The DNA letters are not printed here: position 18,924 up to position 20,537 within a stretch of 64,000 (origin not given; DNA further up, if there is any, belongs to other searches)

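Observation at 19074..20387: A flavin-dependent halogenase embedded in a glycan acylation cassette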

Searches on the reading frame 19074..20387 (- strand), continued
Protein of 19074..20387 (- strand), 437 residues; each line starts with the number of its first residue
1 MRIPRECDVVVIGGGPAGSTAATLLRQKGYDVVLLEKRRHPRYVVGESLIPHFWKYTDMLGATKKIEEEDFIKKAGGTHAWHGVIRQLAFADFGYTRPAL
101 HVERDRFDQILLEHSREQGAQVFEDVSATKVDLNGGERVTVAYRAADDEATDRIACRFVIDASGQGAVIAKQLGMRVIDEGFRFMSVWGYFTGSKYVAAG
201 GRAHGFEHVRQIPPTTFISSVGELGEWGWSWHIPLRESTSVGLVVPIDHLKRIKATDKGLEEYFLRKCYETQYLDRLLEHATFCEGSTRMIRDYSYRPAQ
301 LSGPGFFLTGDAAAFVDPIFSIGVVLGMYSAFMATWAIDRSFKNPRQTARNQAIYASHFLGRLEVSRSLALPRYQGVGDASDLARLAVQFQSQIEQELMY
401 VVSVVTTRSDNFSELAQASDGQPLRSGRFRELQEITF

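Call 15: find_homologous_proteins(query=window:19074-20387:-, max_evalue=1e-10)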
Query window:19074-20387:- (437 aa): 7168 proteins with E <= 1e-10 among 8000 candidates; the best 120 are listed.
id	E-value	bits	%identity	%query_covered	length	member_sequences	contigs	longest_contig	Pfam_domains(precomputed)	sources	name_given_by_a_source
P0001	7.0e-277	936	93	100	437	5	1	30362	PF01266.31,PF13450.13,PF07992.21,PF04820.21,PF05834.19,PF01494.26,PF12831.14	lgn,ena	-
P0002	6.9e-265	897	89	100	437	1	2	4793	PF01266.31,PF13450.13,PF07992.21,PF04820.21,PF01494.26,PF12831.14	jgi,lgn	jgi:flavin-dependent dehydrogenase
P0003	5.7e-241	818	80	100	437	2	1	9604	PF01266.31,PF13450.13,PF00890.31,PF07992.21,PF04820.21,PF05834.19,PF01494.26,PF12831.14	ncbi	-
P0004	4.8e-239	811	80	100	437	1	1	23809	PF01266.31,PF13450.13,PF00890.31,PF07992.21,PF00070.34,PF04820.21,PF05834.19,PF01494.26,PF12831.14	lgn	-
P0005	1.6e-229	780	77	100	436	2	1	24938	PF01266.31,PF13450.13,PF07992.21,PF04820.21,PF01494.26,PF12831.14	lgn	-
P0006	2.2e-225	766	76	100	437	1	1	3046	PF01266.31,PF13450.13,PF04820.21,PF05834.19,PF01494.26,PF12831.14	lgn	-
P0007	3.0e-222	756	75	100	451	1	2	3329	PF01266.31,PF13450.13,PF07992.21,PF03486.21,PF04820.21,PF05834.19,PF01494.26,PF12831.14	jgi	jgi:flavin-dependent dehydrogenase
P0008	2.3e-215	733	73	100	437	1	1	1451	PF01266.31,PF13450.13,PF00890.31,PF07992.21,PF00070.34,PF03486.21,PF04820.21,PF05834.19,PF01134.29,PF01494.26,PF12831.14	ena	-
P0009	4.8e-214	729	72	100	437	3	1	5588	PF01266.31,PF13450.13,PF07992.21,PF04820.21,PF05834.19,PF01494.26,PF12831.14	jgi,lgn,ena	-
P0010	2.7e-212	723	72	100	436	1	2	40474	PF01266.31,PF13450.13,PF07992.21,PF04820.21,PF05834.19,PF01494.26,PF12831.14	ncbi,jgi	jgi:flavin-dependent dehydrogenase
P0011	2.8e-212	723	71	100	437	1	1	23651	PF01266.31,PF13450.13,PF00890.31,PF07992.21,PF04820.21,PF05834.19,PF01494.26,PF12831.14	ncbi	-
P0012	5.2e-209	712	71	100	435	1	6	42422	PF01266.31,PF13450.13,PF04820.21,PF05834.19,PF01494.26,PF12831.14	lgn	-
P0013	2.5e-201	687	68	100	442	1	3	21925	PF01266.31,PF13450.13,PF07992.21,PF04820.21,PF05834.19,PF01494.26,PF12831.14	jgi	jgi:flavin-dependent dehydrogenase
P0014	8.7e-201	685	67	100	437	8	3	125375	PF01266.31,PF13450.13,PF00890.31,PF07992.21,PF04820.21,PF05834.19,PF01494.26,PF12831.14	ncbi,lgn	-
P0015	9.1e-201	685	68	100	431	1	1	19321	PF01266.31,PF13450.13,PF00890.31,PF07992.21,PF03486.21,PF04820.21,PF05834.19,PF01494.26,PF12831.14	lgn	-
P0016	2.7e-199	680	66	100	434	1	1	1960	PF01266.31,PF13450.13,PF07992.21,PF04820.21,PF05834.19,PF01494.26,PF12831.14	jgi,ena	-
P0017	2.6e-198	677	71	92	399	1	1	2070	PF01266.31,PF13450.13,PF07992.21,PF04820.21,PF05834.19,PF01494.26,PF12831.14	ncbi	ncbi:MAG: NAD(P)/FAD-dependent oxidoreductase, partial [Acidimicrobiia bacterium]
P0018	3.8e-197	673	67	100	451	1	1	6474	PF01266.31,PF13450.13,PF00890.31,PF07992.21,PF04820.21,PF05834.19,PF01494.26,PF12831.14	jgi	jgi:flavin-dependent dehydrogenase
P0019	7.1e-195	666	65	100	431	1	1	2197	PF01266.31,PF13450.13,PF04820.21,PF05834.19,PF01494.26,PF12831.14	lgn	-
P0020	1.4e-194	665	66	100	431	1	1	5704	PF01266.31,PF13450.13,PF00890.31,PF07992.21,PF03486.21,PF04820.21,PF05834.19,PF01494.26,PF12831.14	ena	-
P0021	2.7e-194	664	65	100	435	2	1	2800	PF01266.31,PF13450.13,PF00890.31,PF07992.21,PF03486.21,PF04820.21,PF05834.19,PF01134.29,PF01494.26,PF12831.14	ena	-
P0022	1.6e-192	658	66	100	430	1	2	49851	PF01266.31,PF13450.13,PF00890.31,PF07992.21,PF03486.21,PF04820.21,PF05834.19,PF01134.29,PF01494.26,PF12831.14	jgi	jgi:flavin-dependent dehydrogenase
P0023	1.8e-192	658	65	100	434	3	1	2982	PF01266.31,PF13450.13,PF07992.21,PF04820.21,PF05834.19,PF01494.26,PF12831.14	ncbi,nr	ncbi:MAG: tryptophan 7-halogenase [candidate division KSB1 bacterium]|nr:tryptophan 7-halogenase [ca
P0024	3.1e-192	657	66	100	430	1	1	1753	PF01266.31,PF13450.13,PF00890.31,PF07992.21,PF00070.34,PF03486.21,PF04820.21,PF05834.19,PF01134.29,PF01494.26,PF12831.14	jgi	jgi:flavin-dependent dehydrogenase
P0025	4.2e-192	657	66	100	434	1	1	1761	PF01266.31,PF13450.13,PF07992.21,PF03486.21,PF04820.21,PF05834.19,PF01494.26,PF12831.14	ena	-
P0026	6.2e-192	656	66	100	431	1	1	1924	PF01266.31,PF13450.13,PF00890.31,PF07992.21,PF00070.34,PF03486.21,PF04820.21,PF05834.19,PF01494.26,PF12831.14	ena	-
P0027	7.6e-192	656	66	100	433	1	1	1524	PF01266.31,PF13450.13,PF07992.21,PF04820.21,PF01494.26,PF12831.14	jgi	jgi:flavin-dependent dehydrogenase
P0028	2.1e-191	654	65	100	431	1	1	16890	PF01266.31,PF13450.13,PF00890.31,PF07992.21,PF03486.21,PF04820.21,PF05834.19,PF01134.29,PF01494.26,PF12831.14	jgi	-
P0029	5.7e-191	653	65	100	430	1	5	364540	PF01266.31,PF13450.13,PF00890.31,PF07992.21,PF00070.34,PF03486.21,PF04820.21,PF01134.29,PF01494.26,PF12831.14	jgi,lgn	jgi:flavin-dependent dehydrogenase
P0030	2.1e-190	651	65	100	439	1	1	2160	PF01266.31,PF13450.13,PF00890.31,PF07992.21,PF00070.34,PF04820.21,PF01134.29,PF01494.26,PF12831.14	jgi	jgi:flavin-dependent dehydrogenase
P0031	1.8e-189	648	63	100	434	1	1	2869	PF01266.31,PF13450.13,PF04820.21,PF05834.19,PF01494.26,PF12831.14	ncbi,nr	ncbi:MAG: NAD(P)/FAD-dependent oxidoreductase [Calditrichaeota bacterium]|nr:MAG: NAD(P)/FAD-depende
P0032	4.1e-189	647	64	100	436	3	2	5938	PF01266.31,PF13450.13,PF07992.21,PF00070.34,PF03486.21,PF04820.21,PF05834.19,PF01494.26,PF12831.14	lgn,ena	-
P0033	9.5e-189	646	63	100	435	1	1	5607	PF01266.31,PF13450.13,PF07992.21,PF04820.21,PF05834.19,PF01494.26,PF12831.14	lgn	-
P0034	1.2e-188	645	64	100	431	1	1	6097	PF01266.31,PF13450.13,PF00890.31,PF07992.21,PF03486.21,PF04820.21,PF05834.19,PF01494.26,PF12831.14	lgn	-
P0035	2.0e-188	645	62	100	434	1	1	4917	PF01266.31,PF13450.13,PF07992.21,PF04820.21,PF05834.19,PF01494.26,PF12831.14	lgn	-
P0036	5.5e-188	643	65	100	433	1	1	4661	PF01266.31,PF13450.13,PF00890.31,PF07992.21,PF03486.21,PF04820.21,PF05834.19,PF01494.26,PF12831.14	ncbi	-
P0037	2.1e-187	641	65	100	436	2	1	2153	PF01266.31,PF13450.13,PF00890.31,PF07992.21,PF00070.34,PF03486.21,PF04820.21,PF05834.19,PF01494.26,PF12831.14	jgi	-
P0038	3.5e-187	641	63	100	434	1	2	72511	PF01266.31,PF13450.13,PF07992.21,PF03486.21,PF04820.21,PF05834.19,PF01134.29,PF01494.26,PF12831.14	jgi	jgi:flavin-dependent dehydrogenase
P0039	3.9e-187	640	63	100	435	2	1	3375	PF01266.31,PF13450.13,PF04820.21,PF01494.26,PF12831.14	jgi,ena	-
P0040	6.1e-187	640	65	100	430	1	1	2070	PF01946.24,PF01266.31,PF13450.13,PF00890.31,PF07992.21,PF03486.21,PF04820.21,PF05834.19,PF01134.29,PF01494.26,PF12831.14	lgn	-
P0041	1.1e-186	639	63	100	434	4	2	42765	PF01266.31,PF13450.13,PF07992.21,PF00070.34,PF03486.21,PF04820.21,PF01494.26,PF12831.14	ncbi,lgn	-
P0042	1.8e-186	638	63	100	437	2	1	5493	PF01266.31,PF13450.13,PF00890.31,PF07992.21,PF03486.21,PF04820.21,PF05834.19,PF01134.29,PF01494.26,PF12831.14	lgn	-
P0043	1.9e-186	638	69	91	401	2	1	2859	PF01266.31,PF13450.13,PF03486.21,PF04820.21,PF05834.19,PF01494.26,PF12831.14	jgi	-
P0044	2.0e-186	638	63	100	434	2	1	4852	PF01266.31,PF13450.13,PF07992.21,PF04820.21,PF05834.19,PF01494.26,PF12831.14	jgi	-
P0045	2.7e-186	638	62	100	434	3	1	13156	PF01266.31,PF13450.13,PF04820.21,PF05834.19,PF01494.26,PF12831.14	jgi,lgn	jgi:flavin-dependent dehydrogenase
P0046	7.3e-186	636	64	100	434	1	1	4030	PF01266.31,PF13450.13,PF00890.31,PF07992.21,PF03486.21,PF04820.21,PF05834.19,PF01494.26,PF12831.14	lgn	-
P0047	3.4e-185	634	63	100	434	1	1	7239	PF01266.31,PF13450.13,PF07992.21,PF04820.21,PF05834.19,PF01494.26,PF12831.14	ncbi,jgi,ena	-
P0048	3.7e-185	634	61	100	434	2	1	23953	PF01266.31,PF13450.13,PF07992.21,PF04820.21,PF05834.19,PF01494.26,PF12831.14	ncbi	-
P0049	3.8e-185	634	62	100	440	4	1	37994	PF01266.31,PF13450.13,PF00890.31,PF07992.21,PF00070.34,PF03486.21,PF04820.21,PF05834.19,PF01494.26,PF12831.14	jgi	jgi:flavin-dependent dehydrogenase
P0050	6.5e-185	633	62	100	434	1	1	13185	PF01266.31,PF13450.13,PF03486.21,PF04820.21,PF05834.19,PF01134.29,PF01494.26,PF12831.14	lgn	-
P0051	1.1e-184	632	64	100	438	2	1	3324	PF01266.31,PF13450.13,PF00890.31,PF07992.21,PF04820.21,PF01134.29,PF01494.26,PF12831.14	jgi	jgi:flavin-dependent dehydrogenase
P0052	1.4e-184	632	64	100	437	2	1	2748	PF01266.31,PF13450.13,PF00890.31,PF07992.21,PF04820.21,PF05834.19,PF01134.29,PF01494.26,PF12831.14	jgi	jgi:flavin-dependent dehydrogenase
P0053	4.7e-184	630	62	100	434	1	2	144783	PF01266.31,PF07992.21,PF04820.21,PF05834.19,PF01494.26,PF12831.14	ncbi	-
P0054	5.6e-184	630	63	100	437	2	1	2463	PF01266.31,PF13450.13,PF00890.31,PF07992.21,PF03486.21,PF04820.21,PF05834.19,PF01134.29,PF01494.26,PF12831.14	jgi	jgi:flavin-dependent dehydrogenase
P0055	2.0e-183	628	61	100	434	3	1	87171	PF01266.31,PF04820.21,PF05834.19,PF01494.26,PF12831.14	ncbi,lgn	-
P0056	4.1e-183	627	62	100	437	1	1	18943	PF01266.31,PF13450.13,PF03486.21,PF04820.21,PF01494.26,PF12831.14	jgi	jgi:flavin-dependent dehydrogenase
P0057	1.0e-182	626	61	100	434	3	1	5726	PF01266.31,PF13450.13,PF04820.21,PF05834.19,PF01494.26,PF12831.14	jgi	jgi:flavin-dependent dehydrogenase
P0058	4.8e-182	624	61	100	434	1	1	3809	PF01266.31,PF13450.13,PF07992.21,PF04820.21,PF05834.19,PF01494.26,PF12831.14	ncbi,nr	ncbi:tryptophan 7-halogenase [bacterium]|nr:tryptophan 7-halogenase [bacterium]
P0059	5.7e-182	623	63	100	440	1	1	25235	PF01266.31,PF13450.13,PF00890.31,PF07992.21,PF03486.21,PF04820.21,PF01494.26,PF12831.14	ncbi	-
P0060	1.0e-181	623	62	100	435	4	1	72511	PF01266.31,PF13450.13,PF07992.21,PF04820.21,PF05834.19,PF01494.26,PF12831.14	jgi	jgi:flavin-dependent dehydrogenase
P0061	1.3e-181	622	64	100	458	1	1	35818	PF01266.31,PF13450.13,PF00890.31,PF07992.21,PF04820.21,PF05834.19,PF01134.29,PF01494.26,PF12831.14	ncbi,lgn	-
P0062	1.3e-181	622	62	100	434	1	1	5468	PF01266.31,PF13450.13,PF07992.21,PF04820.21,PF01494.26,PF12831.14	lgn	-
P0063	4.4e-181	620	62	100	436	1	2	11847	PF01266.31,PF13450.13,PF00890.31,PF07992.21,PF00070.34,PF04820.21,PF05834.19,PF01134.29,PF01494.26,PF12831.14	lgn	-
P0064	5.3e-181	620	63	100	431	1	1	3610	PF01266.31,PF13450.13,PF00890.31,PF07992.21,PF03486.21,PF04820.21,PF05834.19,PF01134.29,PF01494.26,PF12831.14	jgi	jgi:flavin-dependent dehydrogenase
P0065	4.1e-180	617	61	100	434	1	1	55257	PF01266.31,PF13450.13,PF00890.31,PF07992.21,PF04820.21,PF01134.29,PF01494.26,PF12831.14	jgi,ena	-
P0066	4.1e-180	617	61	100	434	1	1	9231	PF01266.31,PF13450.13,PF07992.21,PF04820.21,PF01134.29,PF01494.26,PF12831.14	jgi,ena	-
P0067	7.1e-180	616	63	99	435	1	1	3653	PF01266.31,PF13450.13,PF07992.21,PF03486.21,PF04820.21,PF05834.19,PF01494.26,PF12831.14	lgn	-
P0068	8.0e-180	616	63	100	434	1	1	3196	PF01266.31,PF13450.13,PF07992.21,PF00070.34,PF03486.21,PF04820.21,PF05834.19,PF01494.26,PF12831.14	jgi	jgi:flavin-dependent dehydrogenase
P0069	1.2e-179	616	60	100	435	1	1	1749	PF01266.31,PF13450.13,PF07992.21,PF00070.34,PF04820.21,PF05834.19,PF01134.29,PF01494.26,PF12831.14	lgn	-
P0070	1.2e-179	616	63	99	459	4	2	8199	PF01266.31,PF13450.13,PF07992.21,PF00070.34,PF04820.21,PF05834.19,PF01494.26,PF12831.14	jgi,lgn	-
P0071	2.4e-179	615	61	100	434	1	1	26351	PF01266.31,PF13450.13,PF00890.31,PF07992.21,PF04820.21,PF01134.29,PF01494.26,PF12831.14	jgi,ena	-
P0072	5.0e-179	614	61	100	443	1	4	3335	PF01266.31,PF13450.13,PF00890.31,PF04820.21,PF01494.26,PF12831.14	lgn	-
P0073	5.8e-179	613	60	100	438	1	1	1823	PF01266.31,PF13450.13,PF07992.21,PF00070.34,PF03486.21,PF04820.21,PF01494.26,PF12831.14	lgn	-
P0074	6.2e-179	613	61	100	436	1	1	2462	PF01266.31,PF13450.13,PF07992.21,PF04820.21,PF01494.26,PF12831.14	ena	-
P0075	2.7e-178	611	58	100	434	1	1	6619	PF01266.31,PF07992.21,PF04820.21,PF01494.26,PF12831.14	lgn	-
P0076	2.7e-178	611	61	100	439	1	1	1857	PF01266.31,PF13450.13,PF00890.31,PF07992.21,PF03486.21,PF04820.21,PF05834.19,PF01494.26,PF12831.14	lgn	-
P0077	5.4e-178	610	61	100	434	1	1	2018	PF01266.31,PF13450.13,PF07992.21,PF03486.21,PF04820.21,PF05834.19,PF01134.29,PF01494.26,PF12831.14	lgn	-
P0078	6.9e-178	610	62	100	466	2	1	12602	PF01266.31,PF13450.13,PF07992.21,PF04820.21,PF01134.29,PF01494.26,PF12831.14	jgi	jgi:flavin-dependent dehydrogenase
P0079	7.7e-178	610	61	100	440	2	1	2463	PF01266.31,PF13450.13,PF07992.21,PF00070.34,PF03486.21,PF04820.21,PF05834.19,PF01134.29,PF01494.26,PF12831.14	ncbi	-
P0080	8.2e-178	610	62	100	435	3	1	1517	PF01266.31,PF13450.13,PF07992.21,PF04820.21,PF05834.19,PF01494.26,PF12831.14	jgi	jgi:flavin-dependent dehydrogenase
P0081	8.9e-178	610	62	100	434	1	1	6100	PF01266.31,PF13450.13,PF04820.21,PF01494.26,PF12831.14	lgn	-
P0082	1.0e-177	609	61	100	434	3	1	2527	PF01266.31,PF13450.13,PF07992.21,PF04820.21,PF01494.26,PF12831.14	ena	-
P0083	1.6e-177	609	60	100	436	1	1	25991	PF01266.31,PF13450.13,PF04820.21,PF01494.26,PF12831.14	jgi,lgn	jgi:flavin-dependent dehydrogenase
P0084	2.0e-177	608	61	100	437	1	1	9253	PF01266.31,PF13450.13,PF00890.31,PF07992.21,PF04820.21,PF05834.19,PF01134.29,PF01494.26,PF12831.14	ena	-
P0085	3.3e-177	608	61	100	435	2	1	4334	PF01266.31,PF04820.21,PF01494.26,PF12831.14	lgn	-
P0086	2.0e-176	605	60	100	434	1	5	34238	PF01266.31,PF13450.13,PF07992.21,PF03486.21,PF04820.21,PF05834.19,PF01494.26,PF12831.14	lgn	-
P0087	4.2e-176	604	62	99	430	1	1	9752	PF01266.31,PF13450.13,PF00890.31,PF07992.21,PF04820.21,PF05834.19,PF01494.26,PF12831.14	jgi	-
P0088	4.7e-176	604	60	100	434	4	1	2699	PF01266.31,PF13450.13,PF07992.21,PF03486.21,PF04820.21,PF05834.19,PF01494.26,PF12831.14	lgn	-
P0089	9.1e-176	603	59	100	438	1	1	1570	PF01266.31,PF13450.13,PF07992.21,PF00070.34,PF03486.21,PF04820.21,PF05834.19,PF01494.26,PF12831.14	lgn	-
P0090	1.4e-175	602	61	99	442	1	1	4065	PF01266.31,PF13450.13,PF07992.21,PF00070.34,PF03486.21,PF04820.21,PF01494.26,PF12831.14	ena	-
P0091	1.5e-175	602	60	100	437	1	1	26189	PF01266.31,PF13450.13,PF07992.21,PF04820.21,PF01494.26,PF12831.14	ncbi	-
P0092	1.8e-175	602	62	100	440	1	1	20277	PF01266.31,PF13450.13,PF00890.31,PF07992.21,PF03486.21,PF04820.21,PF05834.19,PF01494.26,PF12831.14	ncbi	-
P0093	3.8e-175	601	60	100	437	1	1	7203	PF01266.31,PF13450.13,PF04820.21,PF01494.26,PF12831.14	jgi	jgi:flavin-dependent dehydrogenase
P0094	7.9e-175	600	60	100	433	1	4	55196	PF01266.31,PF13450.13,PF04820.21,PF05834.19,PF01494.26,PF12831.14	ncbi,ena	-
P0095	1.1e-174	599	59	100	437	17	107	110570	PF01266.31,PF13450.13,PF00890.31,PF07992.21,PF03486.21,PF04820.21,PF05834.19,PF01494.26,PF12831.14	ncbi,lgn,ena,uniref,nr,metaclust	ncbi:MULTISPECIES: NAD(P)/FAD-dependent oxidoreductase [Planktothrix]|uniref:NAD(P)/FAD-dependent ox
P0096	3.1e-174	598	59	100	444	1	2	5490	PF01266.31,PF13450.13,PF04820.21,PF05834.19,PF01494.26,PF12831.14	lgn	-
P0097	3.4e-174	598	60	100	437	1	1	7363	PF01266.31,PF13450.13,PF00890.31,PF07992.21,PF03486.21,PF04820.21,PF01494.26,PF12831.14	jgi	jgi:flavin-dependent dehydrogenase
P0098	1.4e-173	596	59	100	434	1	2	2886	PF01266.31,PF13450.13,PF07992.21,PF04820.21,PF01494.26,PF12831.14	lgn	-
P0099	2.1e-173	595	59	100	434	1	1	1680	PF01266.31,PF13450.13,PF07992.21,PF03486.21,PF04820.21,PF05834.19,PF01494.26,PF12831.14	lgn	-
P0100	3.2e-173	595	58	100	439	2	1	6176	PF01266.31,PF13450.13,PF00890.31,PF07992.21,PF03486.21,PF04820.21,PF01494.26,PF12831.14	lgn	-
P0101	4.1e-173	594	59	100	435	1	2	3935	PF01266.31,PF07992.21,PF04820.21,PF05834.19,PF01494.26,PF12831.14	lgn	-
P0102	5.0e-173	594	58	100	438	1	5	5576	PF01266.31,PF13450.13,PF07992.21,PF00070.34,PF03486.21,PF04820.21,PF05834.19,PF01494.26,PF12831.14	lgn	-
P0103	7.9e-173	593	59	100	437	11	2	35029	PF01266.31,PF13450.13,PF00890.31,PF07992.21,PF00070.34,PF03486.21,PF04820.21,PF05834.19,PF01494.26,PF12831.14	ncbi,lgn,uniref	ncbi:NAD(P)/FAD-dependent oxidoreductase [Nostoc sp.]|uniref:NAD(P)/FAD-dependent oxidoreductase n=2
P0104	8.8e-173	593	58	100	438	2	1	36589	PF01266.31,PF13450.13,PF00890.31,PF07992.21,PF00070.34,PF03486.21,PF04820.21,PF05834.19,PF01134.29,PF01494.26,PF12831.14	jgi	jgi:flavin-dependent dehydrogenase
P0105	1.4e-172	592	58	100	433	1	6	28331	PF01266.31,PF13450.13,PF07992.21,PF00070.34,PF03486.21,PF04820.21,PF05834.19,PF01494.26,PF12831.14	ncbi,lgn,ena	-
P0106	1.5e-172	592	60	100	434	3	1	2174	PF01266.31,PF13450.13,PF00070.34,PF04820.21,PF05834.19,PF01494.26,PF12831.14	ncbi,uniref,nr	ncbi:FAD binding domain protein [Candidatus Thiomargarita nelsonii]|uniref:FAD binding domain protei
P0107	2.0e-172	592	60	100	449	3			PF01266.31,PF13450.13,PF00890.31,PF07992.21,PF03486.21,PF04820.21,PF01134.29,PF01494.26,PF12831.14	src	-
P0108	3.0e-172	591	60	100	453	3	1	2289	PF01266.31,PF13450.13,PF00890.31,PF07992.21,PF04820.21,PF01134.29,PF01494.26,PF12831.14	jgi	jgi:flavin-dependent dehydrogenase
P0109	6.9e-172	590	59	100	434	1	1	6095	PF01266.31,PF13450.13,PF07992.21,PF04820.21,PF05834.19,PF01494.26,PF12831.14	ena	-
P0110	1.3e-171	589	57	100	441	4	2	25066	PF01266.31,PF13450.13,PF00890.31,PF07992.21,PF03486.21,PF04820.21,PF01494.26,PF12831.14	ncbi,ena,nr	ncbi:MAG: NAD(P)/FAD-dependent oxidoreductase [Xenococcus sp. MO_188.B8]|nr:NAD(P)/FAD-dependent oxi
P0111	1.3e-171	589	60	100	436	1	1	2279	PF01266.31,PF13450.13,PF07992.21,PF04820.21,PF01494.26,PF12831.14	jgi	jgi:flavin-dependent dehydrogenase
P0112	1.9e-171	589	60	100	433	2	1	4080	PF01266.31,PF13450.13,PF00890.31,PF07992.21,PF00070.34,PF03486.21,PF04820.21,PF05834.19,PF01134.29,PF01494.26,PF12831.14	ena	-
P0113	4.4e-171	588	59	100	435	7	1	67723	PF01266.31,PF13450.13,PF07992.21,PF03486.21,PF04820.21,PF05834.19,PF01134.29,PF01494.26,PF12831.14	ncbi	-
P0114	2.0e-169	582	59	100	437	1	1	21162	PF01266.31,PF13450.13,PF04820.21,PF01494.26,PF12831.14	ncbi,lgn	-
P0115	2.0e-168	579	58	100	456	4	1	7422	PF01266.31,PF13450.13,PF00890.31,PF07992.21,PF03486.21,PF04820.21,PF01494.26,PF12831.14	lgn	-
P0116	3.7e-168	578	58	100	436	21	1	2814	PF01266.31,PF13450.13,PF04820.21,PF01494.26,PF12831.14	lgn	-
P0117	4.0e-168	578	57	100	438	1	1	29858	PF01266.31,PF13450.13,PF00890.31,PF07992.21,PF03486.21,PF04820.21,PF05834.19,PF01494.26,PF12831.14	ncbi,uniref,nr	ncbi:NAD(P)/FAD-dependent oxidoreductase [Geminocystis sp. GBBB08]|uniref:NAD(P)/FAD-dependent oxido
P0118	4.2e-168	578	59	100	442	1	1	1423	PF01266.31,PF13450.13,PF00890.31,PF07992.21,PF03486.21,PF04820.21,PF05834.19,PF01494.26,PF12831.14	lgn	-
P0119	5.6e-168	577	58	100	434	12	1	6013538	PF01266.31,PF13450.13,PF00890.31,PF07992.21,PF00070.34,PF03486.21,PF04820.21,PF05834.19,PF01134.29,PF01494.26,PF12831.14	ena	-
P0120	9.6e-168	577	58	100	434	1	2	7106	PF01266.31,PF13450.13,PF00890.31,PF07992.21,PF04820.21,PF01494.26,PF12831.14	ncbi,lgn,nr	ncbi:MAG: tryptophan 7-halogenase [Candidatus Rokubacteria bacterium]|nr:tryptophan 7-halogenase [Ca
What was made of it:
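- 19074..20387 (-): Flavin-dependent halogenase (HAL), 437 aa. The family is 57-93% identical across phyla (call 15).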
